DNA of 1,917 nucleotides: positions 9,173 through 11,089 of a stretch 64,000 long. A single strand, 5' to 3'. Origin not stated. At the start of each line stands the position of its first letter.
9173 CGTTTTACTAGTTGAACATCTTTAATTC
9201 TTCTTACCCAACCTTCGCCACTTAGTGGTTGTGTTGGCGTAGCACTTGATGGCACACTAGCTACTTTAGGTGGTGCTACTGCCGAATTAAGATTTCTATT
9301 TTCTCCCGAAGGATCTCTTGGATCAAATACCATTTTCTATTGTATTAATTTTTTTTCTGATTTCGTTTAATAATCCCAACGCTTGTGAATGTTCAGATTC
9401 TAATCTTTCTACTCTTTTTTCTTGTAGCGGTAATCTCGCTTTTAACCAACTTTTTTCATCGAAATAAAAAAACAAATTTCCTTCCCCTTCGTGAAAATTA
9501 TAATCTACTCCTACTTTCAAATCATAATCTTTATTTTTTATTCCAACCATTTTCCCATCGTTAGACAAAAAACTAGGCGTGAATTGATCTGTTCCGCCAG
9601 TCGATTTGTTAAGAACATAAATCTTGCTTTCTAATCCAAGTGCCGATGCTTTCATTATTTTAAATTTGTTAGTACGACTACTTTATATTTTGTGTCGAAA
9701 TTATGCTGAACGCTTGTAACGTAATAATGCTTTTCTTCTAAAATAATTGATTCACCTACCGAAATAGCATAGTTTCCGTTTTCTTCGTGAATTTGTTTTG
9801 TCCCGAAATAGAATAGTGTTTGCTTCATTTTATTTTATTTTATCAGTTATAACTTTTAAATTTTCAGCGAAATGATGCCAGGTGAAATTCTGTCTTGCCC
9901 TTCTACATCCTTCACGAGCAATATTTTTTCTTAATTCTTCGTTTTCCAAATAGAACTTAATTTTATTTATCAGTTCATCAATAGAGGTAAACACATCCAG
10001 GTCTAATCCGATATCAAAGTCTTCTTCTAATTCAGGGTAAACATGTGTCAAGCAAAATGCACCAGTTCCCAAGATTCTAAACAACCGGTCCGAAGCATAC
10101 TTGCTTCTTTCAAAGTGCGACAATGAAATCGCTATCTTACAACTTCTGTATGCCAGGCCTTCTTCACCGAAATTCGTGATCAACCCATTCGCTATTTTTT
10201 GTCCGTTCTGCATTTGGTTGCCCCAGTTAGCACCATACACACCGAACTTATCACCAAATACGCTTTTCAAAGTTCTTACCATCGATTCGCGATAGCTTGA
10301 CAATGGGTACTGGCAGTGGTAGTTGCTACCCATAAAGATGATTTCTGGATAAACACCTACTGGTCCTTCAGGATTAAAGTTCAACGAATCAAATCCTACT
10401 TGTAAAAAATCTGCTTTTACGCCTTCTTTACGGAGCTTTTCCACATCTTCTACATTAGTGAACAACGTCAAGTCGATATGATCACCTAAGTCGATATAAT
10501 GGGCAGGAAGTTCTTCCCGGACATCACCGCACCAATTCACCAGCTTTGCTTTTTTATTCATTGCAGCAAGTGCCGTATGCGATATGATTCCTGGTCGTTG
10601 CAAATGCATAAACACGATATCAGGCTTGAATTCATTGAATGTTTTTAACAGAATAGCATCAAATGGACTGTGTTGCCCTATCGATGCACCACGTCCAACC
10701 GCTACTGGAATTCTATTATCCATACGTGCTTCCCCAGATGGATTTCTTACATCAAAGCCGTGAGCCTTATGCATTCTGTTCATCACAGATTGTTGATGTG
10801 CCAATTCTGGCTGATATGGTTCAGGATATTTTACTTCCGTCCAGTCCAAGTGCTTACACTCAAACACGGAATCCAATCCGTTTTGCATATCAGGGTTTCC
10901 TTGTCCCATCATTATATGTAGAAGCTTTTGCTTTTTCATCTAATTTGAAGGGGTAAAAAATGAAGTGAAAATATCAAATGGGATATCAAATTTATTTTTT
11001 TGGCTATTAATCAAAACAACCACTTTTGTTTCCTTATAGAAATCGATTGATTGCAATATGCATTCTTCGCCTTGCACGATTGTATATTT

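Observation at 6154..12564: Four different sugar-modifying enzymes share a short N-terminal peptide FDPR(N/D)PSGE; one carries it twice in tandem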

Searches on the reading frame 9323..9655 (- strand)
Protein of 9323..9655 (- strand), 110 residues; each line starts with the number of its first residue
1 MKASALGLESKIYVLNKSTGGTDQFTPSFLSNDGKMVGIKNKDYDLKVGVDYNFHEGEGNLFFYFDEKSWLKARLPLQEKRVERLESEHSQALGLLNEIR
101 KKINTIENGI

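Call 4: search_protein_families(library=pfam, proteins=[window:9323-9655:-], max_evalue=0.1)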
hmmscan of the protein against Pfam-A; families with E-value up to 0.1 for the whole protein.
window:9323-9655:- (110 aa): 0 families

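Call 104: search_protein_families(library=pfam, proteins=[window:9323-9655:-], max_evalue=1)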
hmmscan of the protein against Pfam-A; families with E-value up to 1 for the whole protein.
window:9323-9655:- (110 aa): 1 family
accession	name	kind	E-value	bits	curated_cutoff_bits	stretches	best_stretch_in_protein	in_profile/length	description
PF19342.4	MGP3_C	-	0.13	12.6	25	1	24-63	52-87/113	MGP3 C-terminal domain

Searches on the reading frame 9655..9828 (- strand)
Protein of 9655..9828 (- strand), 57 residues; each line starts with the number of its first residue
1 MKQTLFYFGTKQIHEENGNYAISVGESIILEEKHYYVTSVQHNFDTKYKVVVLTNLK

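Call 104: search_protein_families(library=pfam, proteins=[window:9655-9828:-], max_evalue=1)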
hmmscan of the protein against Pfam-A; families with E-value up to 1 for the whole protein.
window:9655-9828:- (57 aa): 2 families
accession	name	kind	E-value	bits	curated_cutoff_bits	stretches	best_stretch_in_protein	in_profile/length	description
PF22200.2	ExsA_N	-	0.014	16.2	27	1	9-53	9-51/136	ExsA N-terminal regulatory domain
PF02440.21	Adeno_E3_CR1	-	0.23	11.7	26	0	32-54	72-94/95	Adenovirus E3 region protein CR1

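Call 105: search_solved_structures(query=A11, max_evalue=10)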
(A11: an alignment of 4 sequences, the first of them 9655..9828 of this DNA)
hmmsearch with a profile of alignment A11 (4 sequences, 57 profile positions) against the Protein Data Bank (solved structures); distinct sequences matched with E-value up to 10: 15.
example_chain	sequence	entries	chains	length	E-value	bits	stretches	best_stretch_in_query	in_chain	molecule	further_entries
8fmw_AG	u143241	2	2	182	0.42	13.9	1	13-35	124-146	50S ribosomal protein L5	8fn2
6spb_F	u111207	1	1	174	0.56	13.5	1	14-35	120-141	50S ribosomal protein L5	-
6spf_F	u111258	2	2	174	0.56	13.5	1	14-35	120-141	50S ribosomal protein L5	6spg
6spd_F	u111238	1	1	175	0.56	13.5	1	14-35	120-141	50S ribosomal protein L5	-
7unr_F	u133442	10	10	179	0.58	13.5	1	14-35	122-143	50S ribosomal protein L5 | Large ribosomal subunit protein uL5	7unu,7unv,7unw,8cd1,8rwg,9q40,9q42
9g8s_q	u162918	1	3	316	0.58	13.5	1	22-49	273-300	XkdQ-related protein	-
23wi_F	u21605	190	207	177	0.68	13.2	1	14-35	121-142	50S ribosomal protein L5 | 50S ribosomal protein uL5 | Large ribosomal subunit protein uL5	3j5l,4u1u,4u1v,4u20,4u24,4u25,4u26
4v4v_BD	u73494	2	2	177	0.69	13.2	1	14-35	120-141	50S ribosomal protein L5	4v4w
2j28_F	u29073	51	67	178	0.69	13.2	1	14-35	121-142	50S ribosomal protein L5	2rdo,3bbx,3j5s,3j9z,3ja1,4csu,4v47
10qm_N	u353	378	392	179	0.69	13.2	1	14-35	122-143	Large ribosomal subunit protein uL5 | 50S ribosomal protein L5 | 50S ribosomal protein L3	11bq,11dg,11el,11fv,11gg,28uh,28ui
7jil_E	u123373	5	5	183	0.75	13.1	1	14-35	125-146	50S ribosomal protein L5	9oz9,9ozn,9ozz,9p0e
7ood_d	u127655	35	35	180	0.79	13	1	14-35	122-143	50S ribosomal protein L5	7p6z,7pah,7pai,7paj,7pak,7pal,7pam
9hig_f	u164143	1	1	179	0.83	13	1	14-35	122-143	Large ribosomal subunit protein uL5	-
7zcu_S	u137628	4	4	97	1.2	12.5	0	7-33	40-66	PucA-LH2-gamma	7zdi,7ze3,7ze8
6o8w_F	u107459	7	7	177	1.5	12.2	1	7-35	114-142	50S ribosomal protein L5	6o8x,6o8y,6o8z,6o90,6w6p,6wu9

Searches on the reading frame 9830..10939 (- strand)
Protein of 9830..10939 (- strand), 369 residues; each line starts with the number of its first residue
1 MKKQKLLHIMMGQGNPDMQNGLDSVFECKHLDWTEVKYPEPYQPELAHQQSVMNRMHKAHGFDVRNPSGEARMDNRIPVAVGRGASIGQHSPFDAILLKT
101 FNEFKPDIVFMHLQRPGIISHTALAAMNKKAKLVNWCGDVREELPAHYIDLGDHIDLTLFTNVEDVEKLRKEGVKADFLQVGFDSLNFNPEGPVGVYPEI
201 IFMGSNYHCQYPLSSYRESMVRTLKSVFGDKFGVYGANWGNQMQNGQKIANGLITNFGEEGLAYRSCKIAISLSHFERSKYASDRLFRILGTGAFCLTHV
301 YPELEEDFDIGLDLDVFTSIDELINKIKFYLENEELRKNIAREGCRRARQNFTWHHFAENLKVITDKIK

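Call 4: search_protein_families(library=pfam, proteins=[window:9830-10939:-], max_evalue=0.1)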
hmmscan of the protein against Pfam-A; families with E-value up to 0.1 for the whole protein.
window:9830-10939:- (369 aa): 2 families
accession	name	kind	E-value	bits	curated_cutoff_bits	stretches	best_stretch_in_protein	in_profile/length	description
PF13524.12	Glyco_trans_1_2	-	2.9e-21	76.4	25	1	217-361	1-142/144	Glycosyl transferase-like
PF13477.12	Glyco_trans_4_2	-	0.06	13.9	23.4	0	99-135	68-104/139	Glycosyl transferase 4-like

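Call 7: search_protein_families(library=phrogs, proteins=[window:9830-10939:-], max_evalue=0.01)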
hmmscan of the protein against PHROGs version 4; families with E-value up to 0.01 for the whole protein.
window:9830-10939:- (369 aa): 0 families

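Call 27: search_dna_similar(query=window:9830-10939:-, collection=phages, mode=protein, max_rows=20, max_evalue=0.001)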
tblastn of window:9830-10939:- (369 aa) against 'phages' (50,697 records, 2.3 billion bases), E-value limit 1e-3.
Records with a match: 1; places in all: 1; records where one place covers at least 80% of the query: 0.
Best place of each record, by identity: <60% 1.
By first word of the organism name: Bacteriophage 1.
By host as written in the record: - 1.
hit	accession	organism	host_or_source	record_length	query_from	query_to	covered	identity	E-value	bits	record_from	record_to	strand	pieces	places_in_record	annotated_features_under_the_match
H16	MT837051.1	Bacteriophage sp.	human fecal samples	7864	285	368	23%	38.1%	4e-7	58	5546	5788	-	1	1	record has no annotation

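Call 70: search_protein_families(library=ncbifam, proteins=[window:9830-10939:-], max_evalue=0.1)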
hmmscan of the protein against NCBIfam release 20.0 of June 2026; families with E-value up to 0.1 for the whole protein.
window:9830-10939:- (369 aa): 1 family
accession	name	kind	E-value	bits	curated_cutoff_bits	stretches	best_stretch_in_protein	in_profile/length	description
TIGR03088.1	stp2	hypoth_equivalog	0.041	12.9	409.05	0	320-365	325-370/374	TIGR03088 family PEP-CTERM/XrtA system glycosyltransferase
